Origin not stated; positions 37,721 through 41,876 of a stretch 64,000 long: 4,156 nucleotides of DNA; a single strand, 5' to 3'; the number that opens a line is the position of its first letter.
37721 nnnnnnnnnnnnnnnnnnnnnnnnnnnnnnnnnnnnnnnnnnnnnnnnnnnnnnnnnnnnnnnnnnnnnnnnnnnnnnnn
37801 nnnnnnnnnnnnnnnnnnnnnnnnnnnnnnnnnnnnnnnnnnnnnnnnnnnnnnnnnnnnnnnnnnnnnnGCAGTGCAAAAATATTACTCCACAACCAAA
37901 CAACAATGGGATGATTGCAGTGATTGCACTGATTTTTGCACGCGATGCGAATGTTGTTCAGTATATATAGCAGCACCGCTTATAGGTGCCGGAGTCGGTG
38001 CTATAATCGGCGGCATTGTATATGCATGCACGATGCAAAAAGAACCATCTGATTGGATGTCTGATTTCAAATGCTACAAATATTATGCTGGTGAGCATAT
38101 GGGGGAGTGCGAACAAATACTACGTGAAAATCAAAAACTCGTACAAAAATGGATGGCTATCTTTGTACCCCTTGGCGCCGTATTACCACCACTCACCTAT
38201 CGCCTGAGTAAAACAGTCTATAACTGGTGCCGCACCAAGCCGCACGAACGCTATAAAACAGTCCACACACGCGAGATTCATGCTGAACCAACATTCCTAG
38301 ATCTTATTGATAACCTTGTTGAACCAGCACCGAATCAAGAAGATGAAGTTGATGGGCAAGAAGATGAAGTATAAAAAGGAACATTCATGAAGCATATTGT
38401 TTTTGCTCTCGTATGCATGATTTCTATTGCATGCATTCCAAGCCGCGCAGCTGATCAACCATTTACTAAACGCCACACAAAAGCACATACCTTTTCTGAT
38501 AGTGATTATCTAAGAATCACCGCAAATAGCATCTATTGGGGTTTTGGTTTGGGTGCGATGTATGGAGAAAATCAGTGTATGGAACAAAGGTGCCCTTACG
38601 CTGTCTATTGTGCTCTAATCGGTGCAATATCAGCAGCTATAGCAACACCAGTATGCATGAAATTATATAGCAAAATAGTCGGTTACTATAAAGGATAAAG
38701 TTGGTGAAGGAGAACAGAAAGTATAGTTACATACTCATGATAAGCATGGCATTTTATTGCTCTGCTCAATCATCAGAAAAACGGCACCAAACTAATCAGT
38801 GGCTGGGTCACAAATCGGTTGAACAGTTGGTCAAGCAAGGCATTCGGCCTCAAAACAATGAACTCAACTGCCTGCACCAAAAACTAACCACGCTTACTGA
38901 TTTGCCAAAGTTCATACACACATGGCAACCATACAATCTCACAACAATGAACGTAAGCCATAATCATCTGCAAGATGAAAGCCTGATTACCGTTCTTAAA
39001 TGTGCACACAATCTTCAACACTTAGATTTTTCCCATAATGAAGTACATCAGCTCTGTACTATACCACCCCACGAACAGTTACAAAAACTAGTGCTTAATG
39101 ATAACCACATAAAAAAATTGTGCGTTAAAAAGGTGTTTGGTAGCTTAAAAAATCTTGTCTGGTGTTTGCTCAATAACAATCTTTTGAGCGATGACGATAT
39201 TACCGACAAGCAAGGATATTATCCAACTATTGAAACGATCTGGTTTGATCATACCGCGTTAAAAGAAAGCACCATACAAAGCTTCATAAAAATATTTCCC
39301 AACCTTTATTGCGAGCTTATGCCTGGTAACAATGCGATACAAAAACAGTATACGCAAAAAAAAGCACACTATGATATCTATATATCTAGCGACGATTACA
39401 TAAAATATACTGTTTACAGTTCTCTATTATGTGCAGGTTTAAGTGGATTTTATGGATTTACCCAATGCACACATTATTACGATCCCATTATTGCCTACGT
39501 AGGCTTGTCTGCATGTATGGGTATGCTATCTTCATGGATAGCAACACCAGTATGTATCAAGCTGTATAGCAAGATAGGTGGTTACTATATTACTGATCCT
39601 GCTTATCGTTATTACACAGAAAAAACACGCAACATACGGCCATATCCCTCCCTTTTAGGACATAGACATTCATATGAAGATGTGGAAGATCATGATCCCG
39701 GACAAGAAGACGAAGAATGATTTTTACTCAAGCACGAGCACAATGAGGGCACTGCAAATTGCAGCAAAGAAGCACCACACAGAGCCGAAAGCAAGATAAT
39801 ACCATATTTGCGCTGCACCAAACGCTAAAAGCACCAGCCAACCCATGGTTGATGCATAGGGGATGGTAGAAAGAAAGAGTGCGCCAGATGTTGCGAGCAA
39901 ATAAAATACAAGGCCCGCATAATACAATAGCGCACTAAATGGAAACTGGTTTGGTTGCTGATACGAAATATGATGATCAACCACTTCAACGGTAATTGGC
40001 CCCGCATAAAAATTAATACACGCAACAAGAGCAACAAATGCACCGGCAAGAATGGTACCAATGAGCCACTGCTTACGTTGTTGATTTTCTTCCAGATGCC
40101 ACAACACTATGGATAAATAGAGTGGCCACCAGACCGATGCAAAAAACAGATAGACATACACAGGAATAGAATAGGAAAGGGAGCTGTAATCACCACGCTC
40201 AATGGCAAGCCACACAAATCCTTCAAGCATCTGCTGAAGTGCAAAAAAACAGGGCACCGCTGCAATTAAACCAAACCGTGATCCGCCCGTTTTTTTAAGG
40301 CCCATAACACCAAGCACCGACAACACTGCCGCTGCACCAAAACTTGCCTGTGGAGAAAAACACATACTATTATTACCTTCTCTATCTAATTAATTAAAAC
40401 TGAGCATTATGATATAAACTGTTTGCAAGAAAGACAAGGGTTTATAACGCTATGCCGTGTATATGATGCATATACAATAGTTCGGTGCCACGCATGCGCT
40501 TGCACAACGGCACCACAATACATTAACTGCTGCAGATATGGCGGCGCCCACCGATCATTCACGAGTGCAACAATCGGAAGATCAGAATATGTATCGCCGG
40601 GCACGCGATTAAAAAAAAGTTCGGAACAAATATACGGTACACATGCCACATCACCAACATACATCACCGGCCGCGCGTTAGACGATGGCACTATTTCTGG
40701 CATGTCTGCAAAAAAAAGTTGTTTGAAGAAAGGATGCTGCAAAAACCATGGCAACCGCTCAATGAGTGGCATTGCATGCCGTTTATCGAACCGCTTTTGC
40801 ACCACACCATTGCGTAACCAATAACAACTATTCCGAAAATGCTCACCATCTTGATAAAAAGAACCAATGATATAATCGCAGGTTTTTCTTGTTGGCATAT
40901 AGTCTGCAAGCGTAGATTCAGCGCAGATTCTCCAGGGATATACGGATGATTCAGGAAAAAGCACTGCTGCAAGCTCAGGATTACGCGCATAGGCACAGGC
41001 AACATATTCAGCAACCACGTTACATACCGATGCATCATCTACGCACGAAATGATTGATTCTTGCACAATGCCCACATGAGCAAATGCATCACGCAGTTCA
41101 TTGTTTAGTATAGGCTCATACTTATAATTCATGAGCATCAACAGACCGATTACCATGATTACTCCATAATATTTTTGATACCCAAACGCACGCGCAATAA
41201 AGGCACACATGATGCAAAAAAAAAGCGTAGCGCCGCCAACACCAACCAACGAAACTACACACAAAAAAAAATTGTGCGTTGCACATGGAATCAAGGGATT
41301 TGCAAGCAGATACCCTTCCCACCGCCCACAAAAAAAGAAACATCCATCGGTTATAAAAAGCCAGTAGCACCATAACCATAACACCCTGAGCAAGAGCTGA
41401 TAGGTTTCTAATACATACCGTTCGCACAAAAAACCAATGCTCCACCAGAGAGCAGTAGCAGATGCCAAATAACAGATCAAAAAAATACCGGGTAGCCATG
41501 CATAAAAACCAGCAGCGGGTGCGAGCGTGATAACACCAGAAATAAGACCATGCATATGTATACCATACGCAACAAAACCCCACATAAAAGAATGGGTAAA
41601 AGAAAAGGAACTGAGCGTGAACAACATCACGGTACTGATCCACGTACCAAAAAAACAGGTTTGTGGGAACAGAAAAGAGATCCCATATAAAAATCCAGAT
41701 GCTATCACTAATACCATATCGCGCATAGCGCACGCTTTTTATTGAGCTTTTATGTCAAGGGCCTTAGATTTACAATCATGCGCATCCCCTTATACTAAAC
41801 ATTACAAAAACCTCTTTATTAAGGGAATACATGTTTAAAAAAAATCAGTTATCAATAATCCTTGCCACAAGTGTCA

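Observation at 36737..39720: Duplicated two-gene cassette: short membrane-module protein + LRR protein carrying the same module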

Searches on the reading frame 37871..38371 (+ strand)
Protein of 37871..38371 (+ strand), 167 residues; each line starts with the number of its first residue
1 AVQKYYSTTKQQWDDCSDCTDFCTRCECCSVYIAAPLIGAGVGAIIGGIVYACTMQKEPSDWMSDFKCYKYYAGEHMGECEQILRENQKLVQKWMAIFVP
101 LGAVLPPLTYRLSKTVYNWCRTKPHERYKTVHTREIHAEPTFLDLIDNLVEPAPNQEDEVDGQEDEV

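Call 42: search_protein_representatives(alignment_id=A4)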
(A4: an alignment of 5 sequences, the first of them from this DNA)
Query: 5 sequences, 157 profile positions. Proteins with E-value up to 0.001 (for the whole library): 10; up to 1e-10: 5; up to 1e-30: 3. The best 10 are listed.
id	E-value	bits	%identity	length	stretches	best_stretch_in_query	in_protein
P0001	3.8e-78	277.3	-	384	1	1-157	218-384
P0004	1.7e-44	168.0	-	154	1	15-117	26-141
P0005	2.0e-41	158.0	-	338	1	1-156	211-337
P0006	3.7e-20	88.9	-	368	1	1-147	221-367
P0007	5.9e-17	78.5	-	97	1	79-156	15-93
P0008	4.1e-10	56.3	-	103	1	2-115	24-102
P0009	7.6e-09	52.1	-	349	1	81-153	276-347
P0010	1.6e-08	51.1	-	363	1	2-148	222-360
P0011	1.3e-05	41.7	-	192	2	102-148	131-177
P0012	1.3e-05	41.6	-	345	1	91-154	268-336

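Call 44: find_encoding_contigs(protein=P0006, flank=10000)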
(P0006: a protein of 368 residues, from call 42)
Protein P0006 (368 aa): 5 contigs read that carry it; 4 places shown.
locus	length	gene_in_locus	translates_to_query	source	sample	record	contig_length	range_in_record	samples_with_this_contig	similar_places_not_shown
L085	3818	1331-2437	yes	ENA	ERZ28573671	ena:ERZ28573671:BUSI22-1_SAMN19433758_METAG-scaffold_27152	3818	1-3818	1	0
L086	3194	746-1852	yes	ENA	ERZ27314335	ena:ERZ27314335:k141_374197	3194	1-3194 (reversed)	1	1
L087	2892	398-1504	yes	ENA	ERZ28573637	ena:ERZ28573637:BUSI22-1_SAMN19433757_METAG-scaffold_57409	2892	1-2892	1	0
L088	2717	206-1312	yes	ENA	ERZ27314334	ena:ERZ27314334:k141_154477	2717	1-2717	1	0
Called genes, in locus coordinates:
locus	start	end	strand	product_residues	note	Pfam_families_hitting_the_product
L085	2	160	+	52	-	?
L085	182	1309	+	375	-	PF13855:LRR_8 (faint), PF12799:LRR_4 (weak)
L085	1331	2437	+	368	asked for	PF12799:LRR_4 (faint)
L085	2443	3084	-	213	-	PF20334:DUF6629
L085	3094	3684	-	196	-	PF00156:Pribosyltran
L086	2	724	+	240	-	?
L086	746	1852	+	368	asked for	PF12799:LRR_4 (faint)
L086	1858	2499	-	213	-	PF20334:DUF6629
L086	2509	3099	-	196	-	PF00156:Pribosyltran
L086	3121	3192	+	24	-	?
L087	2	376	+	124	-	?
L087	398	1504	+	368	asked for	PF12799:LRR_4 (faint)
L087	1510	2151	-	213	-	PF20334:DUF6629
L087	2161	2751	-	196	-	PF00156:Pribosyltran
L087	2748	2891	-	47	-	?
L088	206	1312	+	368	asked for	PF12799:LRR_4 (faint)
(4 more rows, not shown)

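Call 45: find_encoding_contigs(protein=P0007, flank=10000)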
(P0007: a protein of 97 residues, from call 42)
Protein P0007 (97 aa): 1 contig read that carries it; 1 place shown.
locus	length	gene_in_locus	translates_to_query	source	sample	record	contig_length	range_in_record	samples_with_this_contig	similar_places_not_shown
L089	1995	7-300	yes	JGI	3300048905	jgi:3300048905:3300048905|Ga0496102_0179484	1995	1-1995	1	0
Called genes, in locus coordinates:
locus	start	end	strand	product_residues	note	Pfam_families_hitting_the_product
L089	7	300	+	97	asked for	-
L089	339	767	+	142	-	-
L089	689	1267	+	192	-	-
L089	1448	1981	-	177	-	PF20334:DUF6629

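Call 46: find_encoding_contigs(protein=P0009, flank=10000)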
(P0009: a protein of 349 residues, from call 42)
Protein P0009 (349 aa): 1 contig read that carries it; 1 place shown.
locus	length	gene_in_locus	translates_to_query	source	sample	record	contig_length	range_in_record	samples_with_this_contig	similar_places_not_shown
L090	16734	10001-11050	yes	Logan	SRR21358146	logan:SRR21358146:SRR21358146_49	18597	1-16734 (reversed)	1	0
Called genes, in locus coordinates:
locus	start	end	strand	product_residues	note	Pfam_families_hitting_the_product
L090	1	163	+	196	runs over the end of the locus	-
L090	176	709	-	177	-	-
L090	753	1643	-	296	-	-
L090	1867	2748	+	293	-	PF02881:SRP54_N, PF13604:AAA_30, PF00448:SRP54, PF02492:cobW (weak), PF13401:AAA_22 (weak), PF13614:AAA_31 (faint)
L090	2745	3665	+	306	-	PF17827:PrmC_N (weak), PF06325:PrmA, PF05175:MTS, PF08241:Methyltransf_11 (weak), PF08242:Methyltransf_12 (weak), PF13649:Methyltransf_25, PF13847:Methyltransf_31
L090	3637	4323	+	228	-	-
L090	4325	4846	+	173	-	-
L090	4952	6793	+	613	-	PF02518:HATPase_c, PF13589:HATPase_c_3, PF01119:DNA_mis_repair, PF08676:MutL_C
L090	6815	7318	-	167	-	PF01029:NusB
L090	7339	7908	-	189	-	PF08207:EFP_N, PF01132:EFP, PF09285:Elong-fact-P_C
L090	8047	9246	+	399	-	PF00464:SHMT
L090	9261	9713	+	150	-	-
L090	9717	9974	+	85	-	PF13744:HTH_37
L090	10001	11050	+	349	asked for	PF12799:LRR_4 (faint)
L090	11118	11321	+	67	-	PF07927:HicA_toxin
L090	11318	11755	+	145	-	-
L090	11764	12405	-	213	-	PF20334:DUF6629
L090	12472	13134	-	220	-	-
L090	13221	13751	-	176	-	PF00929:RNase_T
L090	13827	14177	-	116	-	-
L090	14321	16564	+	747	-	PF01820:Dala_Dala_lig_N, PF02655:ATP-grasp_3 (faint), PF01071:GARS_A (faint), PF07478:Dala_Dala_lig_C, PF08443:RimK (faint), PF02222:ATP-grasp (faint), PF01820:Dala_Dala_lig_N, PF07478:Dala_Dala_lig_C, +1 more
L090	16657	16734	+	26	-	?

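Call 47: find_encoding_contigs(protein=P0010, flank=10000)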
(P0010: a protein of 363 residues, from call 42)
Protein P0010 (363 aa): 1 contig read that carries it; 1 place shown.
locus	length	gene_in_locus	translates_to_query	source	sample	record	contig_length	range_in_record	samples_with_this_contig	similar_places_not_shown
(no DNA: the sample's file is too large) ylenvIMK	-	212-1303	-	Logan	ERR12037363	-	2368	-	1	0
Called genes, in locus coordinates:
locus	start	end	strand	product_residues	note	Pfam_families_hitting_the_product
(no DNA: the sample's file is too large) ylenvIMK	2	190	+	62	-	?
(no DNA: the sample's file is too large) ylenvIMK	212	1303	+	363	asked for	PF12799:LRR_4 (faint)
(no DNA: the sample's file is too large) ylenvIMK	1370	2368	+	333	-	?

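Call 48: find_encoding_contigs(protein=P0012, flank=10000)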
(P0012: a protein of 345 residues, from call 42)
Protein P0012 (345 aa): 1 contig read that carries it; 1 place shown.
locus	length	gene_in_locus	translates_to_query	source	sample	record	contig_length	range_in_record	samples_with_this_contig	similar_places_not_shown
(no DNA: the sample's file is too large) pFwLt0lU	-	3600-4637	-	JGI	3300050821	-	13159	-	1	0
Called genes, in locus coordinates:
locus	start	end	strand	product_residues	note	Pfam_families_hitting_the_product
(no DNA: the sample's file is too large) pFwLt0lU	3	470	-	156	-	?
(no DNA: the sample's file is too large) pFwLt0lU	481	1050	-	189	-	PF08207:EFP_N, PF01132:EFP, PF09285:Elong-fact-P_C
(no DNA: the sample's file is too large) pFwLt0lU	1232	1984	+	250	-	-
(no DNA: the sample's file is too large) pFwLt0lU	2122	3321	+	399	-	PF00464:SHMT, PF00155:Aminotran_1_2 (weak)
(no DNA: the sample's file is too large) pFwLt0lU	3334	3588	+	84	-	PF13744:HTH_37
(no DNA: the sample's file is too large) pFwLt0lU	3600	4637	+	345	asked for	PF12799:LRR_4 (faint)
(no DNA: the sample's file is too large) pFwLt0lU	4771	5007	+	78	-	-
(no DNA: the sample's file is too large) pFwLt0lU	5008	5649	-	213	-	PF20334:DUF6629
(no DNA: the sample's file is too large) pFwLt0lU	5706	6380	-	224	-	-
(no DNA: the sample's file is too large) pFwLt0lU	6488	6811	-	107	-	-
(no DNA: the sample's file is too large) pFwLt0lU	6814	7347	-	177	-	PF00929:RNase_T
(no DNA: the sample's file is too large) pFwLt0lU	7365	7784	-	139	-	-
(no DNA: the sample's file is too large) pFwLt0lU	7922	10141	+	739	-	PF01820:Dala_Dala_lig_N, PF01071:GARS_A (faint), PF02222:ATP-grasp (faint), PF07478:Dala_Dala_lig_C, PF01820:Dala_Dala_lig_N, PF02655:ATP-grasp_3 (weak), PF07478:Dala_Dala_lig_C, PF08443:RimK (weak), +1 more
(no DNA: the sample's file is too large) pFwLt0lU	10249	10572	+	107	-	-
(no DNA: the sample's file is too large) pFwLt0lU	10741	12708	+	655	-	-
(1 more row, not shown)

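Call 70: find_homologous_proteins(query=L090:9261-9710:+, max_evalue=0.1)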
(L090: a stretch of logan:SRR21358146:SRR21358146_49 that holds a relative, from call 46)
Query L090:9261-9710:+ (150 aa): 1 proteins with E <= 0.1 among 17 candidates.
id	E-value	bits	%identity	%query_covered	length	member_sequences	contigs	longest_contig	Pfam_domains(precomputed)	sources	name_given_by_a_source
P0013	1.9e-97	341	100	100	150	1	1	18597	-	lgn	-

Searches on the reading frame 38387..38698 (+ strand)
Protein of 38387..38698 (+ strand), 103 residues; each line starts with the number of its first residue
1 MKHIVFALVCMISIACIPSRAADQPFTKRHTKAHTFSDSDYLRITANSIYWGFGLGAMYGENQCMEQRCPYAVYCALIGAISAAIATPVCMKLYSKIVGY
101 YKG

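Call 3: search_protein_families(library=pfam, proteins=[window:38387-38698:+], max_evalue=1)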
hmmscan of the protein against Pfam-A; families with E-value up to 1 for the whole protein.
window:38387-38698:+ (103 aa): 1 family
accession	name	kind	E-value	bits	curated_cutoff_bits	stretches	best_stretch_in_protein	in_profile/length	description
PF01478.23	Peptidase_A24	-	0.069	14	26.5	1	35-85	11-61/104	Type IV leader peptidase family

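Call 38: find_encoding_contigs(protein=window:38387-38698:+, flank=1000)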
Protein window:38387-38698:+ (103 aa): 2 contigs read that carry it; 1 place shown.
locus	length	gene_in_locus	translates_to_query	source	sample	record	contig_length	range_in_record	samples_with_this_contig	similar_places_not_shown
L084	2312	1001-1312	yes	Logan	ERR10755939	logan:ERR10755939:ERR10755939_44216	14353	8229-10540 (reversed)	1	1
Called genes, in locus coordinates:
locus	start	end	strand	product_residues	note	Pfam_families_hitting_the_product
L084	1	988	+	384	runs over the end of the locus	PF12799:LRR_4 (faint)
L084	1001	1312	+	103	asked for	-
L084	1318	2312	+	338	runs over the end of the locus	-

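Call 80: search_protein_families(library=padloc, proteins=[window:38387-38698:+], max_evalue=0.01)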
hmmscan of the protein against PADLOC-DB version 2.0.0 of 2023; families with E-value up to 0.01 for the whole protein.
window:38387-38698:+ (103 aa): 0 families

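Call 81: search_protein_families(library=ncbifam, proteins=[window:38387-38698:+], max_evalue=0.01)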
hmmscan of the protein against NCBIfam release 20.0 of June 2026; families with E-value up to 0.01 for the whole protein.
window:38387-38698:+ (103 aa): 0 families

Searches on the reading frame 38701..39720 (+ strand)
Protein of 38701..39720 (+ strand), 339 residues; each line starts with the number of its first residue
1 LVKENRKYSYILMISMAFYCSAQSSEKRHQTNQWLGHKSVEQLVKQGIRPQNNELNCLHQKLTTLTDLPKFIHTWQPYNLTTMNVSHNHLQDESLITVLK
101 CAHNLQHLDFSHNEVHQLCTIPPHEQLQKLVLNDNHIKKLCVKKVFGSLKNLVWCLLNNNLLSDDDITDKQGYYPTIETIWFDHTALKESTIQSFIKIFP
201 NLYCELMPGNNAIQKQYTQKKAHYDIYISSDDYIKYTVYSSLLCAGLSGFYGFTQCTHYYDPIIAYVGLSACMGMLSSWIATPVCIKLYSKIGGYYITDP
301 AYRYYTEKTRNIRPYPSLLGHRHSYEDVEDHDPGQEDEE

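Call 3: search_protein_families(library=pfam, proteins=[window:38701-39720:+], max_evalue=1)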
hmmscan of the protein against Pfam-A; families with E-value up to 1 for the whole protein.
window:38701-39720:+ (339 aa): 7 families
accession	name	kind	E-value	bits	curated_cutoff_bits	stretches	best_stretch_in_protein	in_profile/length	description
PF12799.13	LRR_4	-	0.0001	22.9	27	1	79-118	2-39/44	Leucine Rich repeats (2 copies)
PF13855.12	LRR_8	-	0.00044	20.4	27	2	126-163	2-38/61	Leucine rich repeat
PF13516.12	LRR_6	-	0.00096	19.5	23.4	1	79-96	4-21/24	Leucine Rich repeat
PF14580.12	LRR_9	-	0.0052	16.8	30.5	1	105-153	44-94/175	Leucine-rich repeat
PF00560.39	LRR_1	-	0.019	15.4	20.6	0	104-118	1-13/23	Leucine Rich Repeat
PF14104.11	DUF4277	-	0.025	15.4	25.4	0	55-102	48-95/109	Domain of unknown function (DUF4277)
PF24048.1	LRR_NXF1-5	-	0.047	13.7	30.5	1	43-137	27-116/142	NXF1/2/3/5 leucine-rich repeat domain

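Call 80: search_protein_families(library=padloc, proteins=[window:38704-39720:+], max_evalue=0.01)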
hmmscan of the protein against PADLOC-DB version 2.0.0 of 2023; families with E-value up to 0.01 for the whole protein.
window:38704-39720:+ (338 aa): 0 families

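Call 81: search_protein_families(library=ncbifam, proteins=[window:38704-39720:+], max_evalue=0.01)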
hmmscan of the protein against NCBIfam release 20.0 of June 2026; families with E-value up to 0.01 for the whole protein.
window:38704-39720:+ (338 aa): 1 family
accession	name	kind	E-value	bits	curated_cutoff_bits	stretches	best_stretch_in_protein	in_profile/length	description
NF006301.0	PRK08487.1-4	equivalog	0.00046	19.6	485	1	100-199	153-246/330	DNA polymerase III subunit delta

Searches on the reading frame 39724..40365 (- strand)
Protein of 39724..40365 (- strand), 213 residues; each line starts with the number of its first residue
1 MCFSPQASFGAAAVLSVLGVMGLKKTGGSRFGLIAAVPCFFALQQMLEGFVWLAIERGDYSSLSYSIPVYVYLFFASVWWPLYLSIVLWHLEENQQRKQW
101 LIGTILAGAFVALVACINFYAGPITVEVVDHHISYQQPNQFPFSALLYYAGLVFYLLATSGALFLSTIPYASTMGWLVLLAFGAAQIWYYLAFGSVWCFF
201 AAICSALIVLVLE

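Call 3: search_protein_families(library=pfam, proteins=[window:39724-40365:-], max_evalue=1)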
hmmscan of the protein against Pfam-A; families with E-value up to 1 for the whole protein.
window:39724-40365:- (213 aa): 1 family
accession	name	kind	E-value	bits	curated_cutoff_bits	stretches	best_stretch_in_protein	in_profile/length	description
PF20334.3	DUF6629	-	6.4e-14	52.6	27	1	1-209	1-195/209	Family of unknown function (DUF6629)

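Call 80: search_protein_families(library=padloc, proteins=[window:39724-40365:-], max_evalue=0.01)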
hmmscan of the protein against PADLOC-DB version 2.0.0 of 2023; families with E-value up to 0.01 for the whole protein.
window:39724-40365:- (213 aa): 0 families

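Call 81: search_protein_families(library=ncbifam, proteins=[window:39724-40365:-], max_evalue=0.01)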
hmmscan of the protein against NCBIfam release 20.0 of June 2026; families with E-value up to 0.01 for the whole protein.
window:39724-40365:- (213 aa): 0 families

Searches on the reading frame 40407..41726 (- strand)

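Call 18: search_protein_families(library=ncbifam, proteins=[window:40407-41726:-], max_evalue=0.00001)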
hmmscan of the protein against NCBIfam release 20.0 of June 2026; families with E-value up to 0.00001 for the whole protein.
window:40407-41726:- (439 aa): 1 family
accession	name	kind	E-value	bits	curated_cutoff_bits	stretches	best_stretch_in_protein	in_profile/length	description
NF008934.0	PRK12291.1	equivalog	2.5e-11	43.5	427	1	167-400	150-383/419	apolipoprotein N-acyltransferase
